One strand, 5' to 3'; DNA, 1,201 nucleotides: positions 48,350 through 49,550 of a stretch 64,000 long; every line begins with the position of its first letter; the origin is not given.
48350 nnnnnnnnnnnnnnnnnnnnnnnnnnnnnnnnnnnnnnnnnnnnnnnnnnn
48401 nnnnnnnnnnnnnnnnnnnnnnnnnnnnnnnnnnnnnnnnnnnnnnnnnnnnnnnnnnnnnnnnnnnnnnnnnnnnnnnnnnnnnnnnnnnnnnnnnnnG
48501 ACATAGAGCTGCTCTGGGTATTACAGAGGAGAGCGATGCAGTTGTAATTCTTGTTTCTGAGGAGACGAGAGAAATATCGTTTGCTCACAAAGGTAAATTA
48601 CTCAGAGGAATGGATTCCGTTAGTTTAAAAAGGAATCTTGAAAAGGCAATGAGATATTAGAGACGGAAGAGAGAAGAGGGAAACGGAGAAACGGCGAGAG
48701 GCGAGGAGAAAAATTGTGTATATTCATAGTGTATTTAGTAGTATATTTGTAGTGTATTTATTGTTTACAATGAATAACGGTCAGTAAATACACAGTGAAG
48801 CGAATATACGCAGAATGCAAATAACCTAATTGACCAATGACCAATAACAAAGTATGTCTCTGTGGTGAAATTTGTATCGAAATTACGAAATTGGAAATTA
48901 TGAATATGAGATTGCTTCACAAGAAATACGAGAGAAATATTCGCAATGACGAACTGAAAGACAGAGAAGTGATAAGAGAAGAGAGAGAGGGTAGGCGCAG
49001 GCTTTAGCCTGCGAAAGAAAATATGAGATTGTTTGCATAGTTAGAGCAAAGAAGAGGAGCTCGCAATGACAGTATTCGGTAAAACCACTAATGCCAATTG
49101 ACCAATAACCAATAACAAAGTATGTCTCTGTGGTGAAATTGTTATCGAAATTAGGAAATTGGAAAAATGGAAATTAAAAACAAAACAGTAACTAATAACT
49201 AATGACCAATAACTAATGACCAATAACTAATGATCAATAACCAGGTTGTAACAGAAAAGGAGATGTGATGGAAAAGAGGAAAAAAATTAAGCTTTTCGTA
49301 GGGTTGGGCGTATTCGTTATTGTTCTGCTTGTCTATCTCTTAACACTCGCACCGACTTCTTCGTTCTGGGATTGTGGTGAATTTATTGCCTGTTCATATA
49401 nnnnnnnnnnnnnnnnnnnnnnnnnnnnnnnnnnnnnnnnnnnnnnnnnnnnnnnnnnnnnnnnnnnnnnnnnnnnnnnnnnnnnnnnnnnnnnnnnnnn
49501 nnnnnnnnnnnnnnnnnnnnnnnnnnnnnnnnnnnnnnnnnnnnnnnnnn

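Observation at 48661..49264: ~600-bp intergenic region packed with nested direct repeats: candidate ncRNA or iteron-like regulatory array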

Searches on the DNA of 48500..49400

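Call 5: search_rna_families(source=window, start=48500, end=49400, threshold=evalue, max_evalue=10, show_alignments=3)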
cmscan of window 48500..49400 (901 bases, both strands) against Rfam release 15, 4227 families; matches with E-value up to 10: 5.
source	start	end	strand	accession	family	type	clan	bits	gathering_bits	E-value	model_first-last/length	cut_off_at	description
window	49250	49369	+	RF00690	MIR408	Gene; miRNA;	-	21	64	0.02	1-126/126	no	MIR408 microRNA precursor family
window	49225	49321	+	RF00509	snosnR64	Gene; snRNA; snoRNA; CD-box;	CL00069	20.6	38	0.48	1-105/105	no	Small nucleolar RNA snR64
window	48940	49015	+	RF00350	snoZ152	Gene; snRNA; snoRNA; CD-box;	-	18.8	50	1.8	1-109/109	no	Small nucleolar RNA Z152/R70/R12/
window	48724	48843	-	RF01578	RUF1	Gene; sRNA;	-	15.7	70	2.9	1-264/264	no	Plasmodium RNA of unkown function RUF1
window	48942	48981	+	RF01144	sR17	Gene; snRNA; snoRNA; CD-box;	-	12.4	36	4.6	1-55/55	no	Small nucleolar RNA sR17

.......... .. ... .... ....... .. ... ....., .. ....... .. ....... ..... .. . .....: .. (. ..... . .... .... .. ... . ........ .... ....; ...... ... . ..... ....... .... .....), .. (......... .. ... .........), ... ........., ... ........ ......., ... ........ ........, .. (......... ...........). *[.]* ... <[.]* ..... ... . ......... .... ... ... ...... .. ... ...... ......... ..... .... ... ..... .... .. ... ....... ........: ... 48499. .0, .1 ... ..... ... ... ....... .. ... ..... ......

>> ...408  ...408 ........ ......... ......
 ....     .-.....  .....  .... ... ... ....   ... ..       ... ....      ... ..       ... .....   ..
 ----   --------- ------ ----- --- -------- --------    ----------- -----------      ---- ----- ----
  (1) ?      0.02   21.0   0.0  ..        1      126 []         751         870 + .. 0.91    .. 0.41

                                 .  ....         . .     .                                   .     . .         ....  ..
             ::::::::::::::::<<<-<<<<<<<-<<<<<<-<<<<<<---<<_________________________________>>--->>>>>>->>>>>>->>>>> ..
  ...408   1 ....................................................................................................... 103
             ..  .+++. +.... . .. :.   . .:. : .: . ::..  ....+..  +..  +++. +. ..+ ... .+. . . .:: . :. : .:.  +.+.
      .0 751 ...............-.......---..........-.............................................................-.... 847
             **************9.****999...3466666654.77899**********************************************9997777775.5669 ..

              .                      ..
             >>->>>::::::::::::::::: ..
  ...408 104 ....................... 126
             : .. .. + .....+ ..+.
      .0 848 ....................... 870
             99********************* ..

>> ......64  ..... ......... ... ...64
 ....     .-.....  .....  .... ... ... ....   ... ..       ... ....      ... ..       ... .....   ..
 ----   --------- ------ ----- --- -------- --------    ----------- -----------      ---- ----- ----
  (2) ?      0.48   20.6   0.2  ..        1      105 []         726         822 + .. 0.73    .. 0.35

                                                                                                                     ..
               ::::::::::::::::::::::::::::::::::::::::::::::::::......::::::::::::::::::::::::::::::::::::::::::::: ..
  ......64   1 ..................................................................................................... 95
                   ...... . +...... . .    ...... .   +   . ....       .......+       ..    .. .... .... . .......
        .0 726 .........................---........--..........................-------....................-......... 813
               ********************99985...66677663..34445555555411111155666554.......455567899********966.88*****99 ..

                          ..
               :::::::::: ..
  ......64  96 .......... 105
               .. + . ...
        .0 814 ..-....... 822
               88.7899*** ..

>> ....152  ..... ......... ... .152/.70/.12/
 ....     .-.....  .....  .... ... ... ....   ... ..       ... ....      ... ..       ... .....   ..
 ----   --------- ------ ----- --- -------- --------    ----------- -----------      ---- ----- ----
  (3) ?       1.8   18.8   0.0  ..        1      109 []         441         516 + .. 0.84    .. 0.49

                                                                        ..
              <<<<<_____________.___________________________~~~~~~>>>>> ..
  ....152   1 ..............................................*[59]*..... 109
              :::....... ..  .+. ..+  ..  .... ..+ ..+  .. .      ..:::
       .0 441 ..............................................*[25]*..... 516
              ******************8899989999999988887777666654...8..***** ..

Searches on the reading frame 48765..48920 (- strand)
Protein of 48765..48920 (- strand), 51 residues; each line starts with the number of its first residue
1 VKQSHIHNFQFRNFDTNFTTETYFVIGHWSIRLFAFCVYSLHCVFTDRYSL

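Call 88: search_protein_families(library=pfam, proteins=[window:48765-48920:-], max_evalue=1)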
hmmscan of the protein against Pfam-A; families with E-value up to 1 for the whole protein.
window:48765-48920:- (51 aa): 0 families

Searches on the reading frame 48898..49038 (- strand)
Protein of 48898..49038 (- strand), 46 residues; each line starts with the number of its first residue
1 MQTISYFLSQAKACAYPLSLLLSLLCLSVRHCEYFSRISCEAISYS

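Call 88: search_protein_families(library=pfam, proteins=[window:48898-49038:-], max_evalue=1)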
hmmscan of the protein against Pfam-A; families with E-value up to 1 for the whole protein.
window:48898-49038:- (46 aa): 1 family
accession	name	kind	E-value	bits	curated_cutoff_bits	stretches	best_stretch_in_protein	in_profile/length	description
PF17707.6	DUF5553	-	0.13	12.1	25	1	3-44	146-187/223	Family of unknown function (DUF5553)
